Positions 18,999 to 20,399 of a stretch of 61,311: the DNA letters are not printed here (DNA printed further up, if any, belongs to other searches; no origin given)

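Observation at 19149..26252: Tightly coupled carrier-protein / two-aminotransferase / paired-SMR operon with a convergent Fem-like GNAT + arginase-fold pair: candidate undescribed envelope amine- or aminoacyl-decoration pathway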

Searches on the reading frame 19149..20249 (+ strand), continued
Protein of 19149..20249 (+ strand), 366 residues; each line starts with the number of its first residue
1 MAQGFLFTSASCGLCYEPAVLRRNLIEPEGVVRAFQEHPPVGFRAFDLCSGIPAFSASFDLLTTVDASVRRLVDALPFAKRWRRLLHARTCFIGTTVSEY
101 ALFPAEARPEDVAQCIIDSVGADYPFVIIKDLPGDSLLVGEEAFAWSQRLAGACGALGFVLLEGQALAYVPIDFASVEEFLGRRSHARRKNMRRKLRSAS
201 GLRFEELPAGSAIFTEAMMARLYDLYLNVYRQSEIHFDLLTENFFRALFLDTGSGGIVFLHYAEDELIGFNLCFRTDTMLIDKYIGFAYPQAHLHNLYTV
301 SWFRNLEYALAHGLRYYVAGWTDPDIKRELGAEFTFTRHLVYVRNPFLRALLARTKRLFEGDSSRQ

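Call 43: fold_search(model_id=the predicted structure, library=pdb)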
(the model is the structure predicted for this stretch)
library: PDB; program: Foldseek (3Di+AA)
matches with E <= 10: 781; with E <= 0.001: 160
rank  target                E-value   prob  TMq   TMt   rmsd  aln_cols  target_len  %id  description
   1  4v36_B                7.9e-12  1.00  0.51  0.58   7.2       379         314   12  The structure of L-PGS from Bacillus licheniformis (released 2015-08-19)
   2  4v36_A                8.3e-12  1.00  0.51  0.56   7.7       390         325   11  The structure of L-PGS from Bacillus licheniformis (released 2015-08-19)
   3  9wqx                  1.0e-11  1.00  0.47  0.58  12.3       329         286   16  aminoacyl-tRNA-dependent peptide synthase, Sbb17, complexed with streptothrisamine (released 2026-04-01)
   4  6lv0_A                2.9e-11  1.00  0.52  0.59   6.5       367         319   12  Crystal structure of the soluble domain of the multiple peptide resistance factor (MprF) from Rhizobium tropici (released 2021-02-03)
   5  9wqy                  4.1e-11  1.00  0.51  0.63   6.1       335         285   15  aminoacyl-tRNA-dependent peptide synthase, Sba18, complexed with streptothrisamine (released 2026-04-01)
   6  4v34                  4.4e-11  1.00  0.52  0.57   8.0       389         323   10  The Structure of A-PGS from Pseudomonas aeruginosa (SeMet derivative) (released 2015-08-19)
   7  5vrv_D                4.9e-11  1.00  0.53  0.60   5.9       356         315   12  2.05 Angstrom Resolution Crystal Structure of C-terminal Domain (DUF2156) of Putative Lysylphosphatidylglycerol Synthe (released 2017-05-24)
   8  5vrv_C                4.9e-11  1.00  0.53  0.60   6.3       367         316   11  2.05 Angstrom Resolution Crystal Structure of C-terminal Domain (DUF2156) of Putative Lysylphosphatidylglycerol Synthe (released 2017-05-24)
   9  5vrv_B                5.5e-11  1.00  0.53  0.60   6.0       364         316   11  2.05 Angstrom Resolution Crystal Structure of C-terminal Domain (DUF2156) of Putative Lysylphosphatidylglycerol Synthe (released 2017-05-24)
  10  9wqw                  6.6e-11  1.00  0.46  0.57  11.8       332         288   18  aminoacyl-tRNA-dependent peptide synthase, Sbb17 (released 2026-04-01)
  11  9goe_A                7.0e-11  1.00  0.52  0.26   7.6       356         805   13  Cryo-EM structure of the multiple peptide resistance factor (MprF) from Pseudomonas aeruginosa bound to a synthetic na (released 2025-03-12)
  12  5vrv_A                7.5e-11  1.00  0.52  0.59   6.8       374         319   11  2.05 Angstrom Resolution Crystal Structure of C-terminal Domain (DUF2156) of Putative Lysylphosphatidylglycerol Synthe (released 2017-05-24)
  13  1xf8                  7.9e-11  1.00  0.51  0.55   6.8       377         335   11  Crystal Structure of Weissella viridescens FemX (Y254F) Mutant (released 2005-05-31)
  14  9j8s_A                1.1e-10  1.00  0.49  0.25   7.7       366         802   13  MprF from Pseudomonas aeruginosa in nanodisc, C2 symmetry (released 2025-09-03)
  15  5vrv_E                1.5e-10  1.00  0.53  0.60   6.2       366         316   11  2.05 Angstrom Resolution Crystal Structure of C-terminal Domain (DUF2156) of Putative Lysylphosphatidylglycerol Synthe (released 2017-05-24)
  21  5vrv_F                2.4e-10  1.00  0.51  0.57   6.7       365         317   11  2.05 Angstrom Resolution Crystal Structure of C-terminal Domain (DUF2156) of Putative Lysylphosphatidylglycerol Synthe (released 2017-05-24)
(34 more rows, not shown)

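Call 80: search_solved_structures(query=A2, max_evalue=10, show_alignments=1)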
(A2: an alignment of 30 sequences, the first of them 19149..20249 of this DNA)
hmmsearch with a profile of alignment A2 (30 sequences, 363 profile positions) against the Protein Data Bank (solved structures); distinct sequences matched with E-value up to 10: 7.
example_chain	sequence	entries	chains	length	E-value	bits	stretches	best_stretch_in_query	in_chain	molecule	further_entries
4ob1_A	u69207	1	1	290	0.15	14.2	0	301-323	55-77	Cobalt-containing nitrile hydratase subunit alpha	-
7nmr_AAA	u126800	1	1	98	0.36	13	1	18-89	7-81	Beta-2-microglobulin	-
8hsw_B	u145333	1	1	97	0.38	13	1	19-89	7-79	Beta-2-microglobulin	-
6ilc_B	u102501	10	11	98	0.39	12.9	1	19-89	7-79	Beta-2-microglobulin | beta-2 microglobulin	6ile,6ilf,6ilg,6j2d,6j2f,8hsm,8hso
6k7u_B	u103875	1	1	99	0.39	12.9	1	19-89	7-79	Bat beta-2-microglobulin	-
2f8o_A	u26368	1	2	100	0.97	11.6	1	18-90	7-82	Beta-2-microglobulin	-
3jtt_B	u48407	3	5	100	1.3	11.2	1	17-89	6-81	Beta-2-microglobulin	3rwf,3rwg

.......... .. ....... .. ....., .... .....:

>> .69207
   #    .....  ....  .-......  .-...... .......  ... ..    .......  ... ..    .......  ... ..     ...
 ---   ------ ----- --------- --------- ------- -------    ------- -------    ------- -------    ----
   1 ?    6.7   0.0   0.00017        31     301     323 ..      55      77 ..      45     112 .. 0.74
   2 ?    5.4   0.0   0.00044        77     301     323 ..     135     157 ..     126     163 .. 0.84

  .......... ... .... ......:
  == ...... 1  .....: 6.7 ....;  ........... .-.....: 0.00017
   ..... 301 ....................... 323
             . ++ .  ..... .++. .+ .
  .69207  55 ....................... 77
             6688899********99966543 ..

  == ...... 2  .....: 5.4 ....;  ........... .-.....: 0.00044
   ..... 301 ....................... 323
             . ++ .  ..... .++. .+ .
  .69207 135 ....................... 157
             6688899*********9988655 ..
